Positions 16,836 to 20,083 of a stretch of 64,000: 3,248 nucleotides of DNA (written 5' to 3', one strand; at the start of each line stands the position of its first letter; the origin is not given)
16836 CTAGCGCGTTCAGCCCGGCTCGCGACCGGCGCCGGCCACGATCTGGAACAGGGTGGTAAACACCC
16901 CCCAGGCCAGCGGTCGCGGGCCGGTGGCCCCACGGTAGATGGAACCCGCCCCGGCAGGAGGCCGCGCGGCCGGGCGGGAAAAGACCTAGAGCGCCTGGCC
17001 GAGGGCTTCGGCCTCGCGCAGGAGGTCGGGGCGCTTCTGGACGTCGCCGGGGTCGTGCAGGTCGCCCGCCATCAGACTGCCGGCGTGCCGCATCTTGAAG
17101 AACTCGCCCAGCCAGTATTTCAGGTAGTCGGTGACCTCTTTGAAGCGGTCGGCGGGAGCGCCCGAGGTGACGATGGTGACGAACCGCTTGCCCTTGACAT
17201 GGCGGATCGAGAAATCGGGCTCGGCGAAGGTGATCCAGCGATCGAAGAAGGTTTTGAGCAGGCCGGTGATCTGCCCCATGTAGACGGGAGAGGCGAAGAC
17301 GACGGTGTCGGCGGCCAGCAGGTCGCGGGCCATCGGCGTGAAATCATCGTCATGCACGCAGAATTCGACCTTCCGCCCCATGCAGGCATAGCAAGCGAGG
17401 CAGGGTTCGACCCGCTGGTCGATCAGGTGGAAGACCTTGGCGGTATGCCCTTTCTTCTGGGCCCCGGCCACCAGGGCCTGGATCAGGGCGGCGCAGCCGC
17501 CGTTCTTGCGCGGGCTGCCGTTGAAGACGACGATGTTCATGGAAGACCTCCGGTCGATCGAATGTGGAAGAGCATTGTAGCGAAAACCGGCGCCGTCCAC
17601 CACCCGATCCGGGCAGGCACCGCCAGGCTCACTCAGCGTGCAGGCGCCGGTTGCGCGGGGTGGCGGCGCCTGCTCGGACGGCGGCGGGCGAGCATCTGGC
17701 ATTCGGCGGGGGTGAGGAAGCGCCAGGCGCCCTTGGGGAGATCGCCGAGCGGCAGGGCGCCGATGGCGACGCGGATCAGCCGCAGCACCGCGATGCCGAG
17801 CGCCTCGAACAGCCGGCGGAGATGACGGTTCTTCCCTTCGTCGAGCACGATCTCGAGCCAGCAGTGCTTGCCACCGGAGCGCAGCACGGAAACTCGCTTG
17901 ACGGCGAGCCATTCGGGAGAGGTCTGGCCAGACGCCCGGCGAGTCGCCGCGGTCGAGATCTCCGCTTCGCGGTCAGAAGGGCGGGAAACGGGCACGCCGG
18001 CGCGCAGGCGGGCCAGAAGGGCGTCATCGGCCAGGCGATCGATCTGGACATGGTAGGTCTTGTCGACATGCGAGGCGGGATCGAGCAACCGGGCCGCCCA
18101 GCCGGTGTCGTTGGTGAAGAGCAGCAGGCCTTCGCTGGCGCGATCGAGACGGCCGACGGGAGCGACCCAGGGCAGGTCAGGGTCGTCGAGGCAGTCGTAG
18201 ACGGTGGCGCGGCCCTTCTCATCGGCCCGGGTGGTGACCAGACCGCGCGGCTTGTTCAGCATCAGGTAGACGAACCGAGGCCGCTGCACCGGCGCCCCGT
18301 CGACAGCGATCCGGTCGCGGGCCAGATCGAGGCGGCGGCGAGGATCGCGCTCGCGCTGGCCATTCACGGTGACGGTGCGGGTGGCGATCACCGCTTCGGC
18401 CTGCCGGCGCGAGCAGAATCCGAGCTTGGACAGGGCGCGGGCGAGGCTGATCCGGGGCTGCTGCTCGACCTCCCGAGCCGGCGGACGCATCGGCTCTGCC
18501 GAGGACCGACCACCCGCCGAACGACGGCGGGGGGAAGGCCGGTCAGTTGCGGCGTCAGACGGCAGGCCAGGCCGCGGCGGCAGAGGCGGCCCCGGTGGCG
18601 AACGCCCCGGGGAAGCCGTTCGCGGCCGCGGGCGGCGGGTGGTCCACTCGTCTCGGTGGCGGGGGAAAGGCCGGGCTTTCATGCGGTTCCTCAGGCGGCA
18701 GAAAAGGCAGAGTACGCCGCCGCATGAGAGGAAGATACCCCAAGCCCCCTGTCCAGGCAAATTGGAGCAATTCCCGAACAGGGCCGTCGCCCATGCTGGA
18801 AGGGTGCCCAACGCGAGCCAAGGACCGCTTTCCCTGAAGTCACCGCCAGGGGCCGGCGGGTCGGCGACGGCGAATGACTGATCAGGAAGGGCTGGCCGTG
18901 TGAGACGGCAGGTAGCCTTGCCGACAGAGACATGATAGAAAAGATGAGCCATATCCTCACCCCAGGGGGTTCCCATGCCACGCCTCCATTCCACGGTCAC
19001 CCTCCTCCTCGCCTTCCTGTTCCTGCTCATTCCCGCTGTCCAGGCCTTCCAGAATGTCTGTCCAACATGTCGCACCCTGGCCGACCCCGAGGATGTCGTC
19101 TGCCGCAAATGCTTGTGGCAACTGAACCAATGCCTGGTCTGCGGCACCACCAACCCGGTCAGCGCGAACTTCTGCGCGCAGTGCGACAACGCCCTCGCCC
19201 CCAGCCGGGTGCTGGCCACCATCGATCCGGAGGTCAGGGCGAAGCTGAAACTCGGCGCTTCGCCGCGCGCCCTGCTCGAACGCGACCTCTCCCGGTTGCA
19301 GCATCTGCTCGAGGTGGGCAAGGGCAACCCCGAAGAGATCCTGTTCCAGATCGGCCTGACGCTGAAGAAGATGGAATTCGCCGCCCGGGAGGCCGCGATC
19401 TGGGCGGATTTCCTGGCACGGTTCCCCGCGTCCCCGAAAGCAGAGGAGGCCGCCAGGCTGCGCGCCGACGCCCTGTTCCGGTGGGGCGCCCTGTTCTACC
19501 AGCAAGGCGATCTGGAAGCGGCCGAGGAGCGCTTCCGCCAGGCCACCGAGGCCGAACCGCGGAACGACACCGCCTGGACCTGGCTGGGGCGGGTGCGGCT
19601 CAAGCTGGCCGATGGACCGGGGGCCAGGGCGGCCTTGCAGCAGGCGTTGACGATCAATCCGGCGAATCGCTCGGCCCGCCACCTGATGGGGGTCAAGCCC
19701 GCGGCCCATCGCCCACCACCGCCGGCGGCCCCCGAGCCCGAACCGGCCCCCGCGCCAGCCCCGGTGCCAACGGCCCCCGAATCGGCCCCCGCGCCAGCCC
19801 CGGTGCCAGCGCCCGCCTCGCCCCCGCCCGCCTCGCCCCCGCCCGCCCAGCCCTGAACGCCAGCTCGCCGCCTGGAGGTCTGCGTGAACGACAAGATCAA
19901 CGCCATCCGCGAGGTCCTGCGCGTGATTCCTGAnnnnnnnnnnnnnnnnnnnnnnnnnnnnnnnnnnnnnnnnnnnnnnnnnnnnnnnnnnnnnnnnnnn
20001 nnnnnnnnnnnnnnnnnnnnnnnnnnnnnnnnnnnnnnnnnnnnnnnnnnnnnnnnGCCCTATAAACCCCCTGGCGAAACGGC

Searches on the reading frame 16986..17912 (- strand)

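Call 75: search_protein_families(library=pfam, proteins=[window:16986-17912:-], max_evalue=0.001)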
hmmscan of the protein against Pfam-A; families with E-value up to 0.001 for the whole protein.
window:16986-17912:- (308 aa): 2 families
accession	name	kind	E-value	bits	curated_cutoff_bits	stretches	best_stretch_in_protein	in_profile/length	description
PF03358.20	FMN_red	-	3.2e-23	82.4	24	1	125-276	1-139/152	NADPH-dependent FMN reductase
PF02525.22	Flavodoxin_2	-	5.5e-19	69.1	27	1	125-302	1-195/198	Flavodoxin-like fold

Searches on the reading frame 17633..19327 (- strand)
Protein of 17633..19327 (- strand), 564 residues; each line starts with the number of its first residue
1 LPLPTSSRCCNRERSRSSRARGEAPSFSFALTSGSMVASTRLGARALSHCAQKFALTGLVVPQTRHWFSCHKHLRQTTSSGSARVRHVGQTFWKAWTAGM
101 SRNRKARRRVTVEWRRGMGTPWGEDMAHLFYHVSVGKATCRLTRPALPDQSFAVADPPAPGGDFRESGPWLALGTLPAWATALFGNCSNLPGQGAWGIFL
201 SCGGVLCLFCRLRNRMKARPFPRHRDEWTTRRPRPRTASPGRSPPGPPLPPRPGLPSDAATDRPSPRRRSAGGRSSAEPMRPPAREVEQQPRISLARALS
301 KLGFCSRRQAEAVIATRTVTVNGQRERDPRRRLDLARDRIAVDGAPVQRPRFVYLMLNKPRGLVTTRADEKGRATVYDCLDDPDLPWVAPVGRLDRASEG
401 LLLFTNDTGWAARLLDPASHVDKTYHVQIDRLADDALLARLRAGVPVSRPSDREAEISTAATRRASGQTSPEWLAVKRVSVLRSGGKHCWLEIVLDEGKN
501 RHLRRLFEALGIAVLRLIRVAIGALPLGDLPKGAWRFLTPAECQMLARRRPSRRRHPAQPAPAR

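Call 60: search_protein_families(library=pfam, proteins=[window:17633-19327:-], max_evalue=0.001)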
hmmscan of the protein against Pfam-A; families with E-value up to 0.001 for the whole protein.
window:17633-19327:- (564 aa): 2 families
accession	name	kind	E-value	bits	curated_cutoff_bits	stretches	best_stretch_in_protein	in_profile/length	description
PF00849.27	PseudoU_synth_2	-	6.6e-20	72.3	26.8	1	354-509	2-152/152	RNA pseudouridylate synthase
PF01479.30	S4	-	5.7e-07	29.6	22.8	1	296-334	4-43/48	S4 domain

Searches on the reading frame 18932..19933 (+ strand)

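Call 60: search_protein_families(library=pfam, proteins=[window:18932-19933:+], max_evalue=0.001)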
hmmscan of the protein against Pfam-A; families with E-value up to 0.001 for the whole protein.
window:18932-19933:+ (333 aa): 0 families

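Call 75: search_protein_families(library=pfam, proteins=[window:18975-19856:+], max_evalue=0.001)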
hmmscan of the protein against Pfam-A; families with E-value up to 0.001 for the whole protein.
window:18975-19856:+ (293 aa): 11 families
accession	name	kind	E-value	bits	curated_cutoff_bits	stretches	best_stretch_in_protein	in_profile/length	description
PF07719.23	TPR_2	-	2.5e-10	40.1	27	1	164-197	1-34/34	Tetratricopeptide repeat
PF13414.12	TPR_11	-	6e-10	39.1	26.8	1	171-210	1-40/42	TPR repeat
PF13432.12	TPR_16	-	8.9e-09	36.1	32.7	1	170-231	3-64/65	Tetratricopeptide repeat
PF14559.12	TPR_19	-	9.1e-08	32.8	25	1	175-237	2-64/68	Tetratricopeptide repeat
PF00515.34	TPR_1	-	1.9e-07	31.1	27.8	0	164-197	1-34/34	Tetratricopeptide repeat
PF13428.12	TPR_14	-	4.2e-07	30.4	23.5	1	165-206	2-43/44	Tetratricopeptide repeat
PF12773.13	DZR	-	1.2e-06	29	27.3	1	29-70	1-44/45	Double zinc ribbon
PF23914.1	TPR_CcmH_CycH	-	1.9e-06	28.2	42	1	188-234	40-86/158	Cytochrome c-type biogenesis protein H TPR domain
PF13181.12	TPR_8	-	8.4e-06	26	25.7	0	164-197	1-34/34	Tetratricopeptide repeat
PF13174.12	TPR_6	-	1.7e-05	25.6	26.3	0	165-195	1-31/33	Tetratricopeptide repeat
PF13424.12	TPR_12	-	0.0003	21.4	30.1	0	162-192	43-73/77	Tetratricopeptide repeat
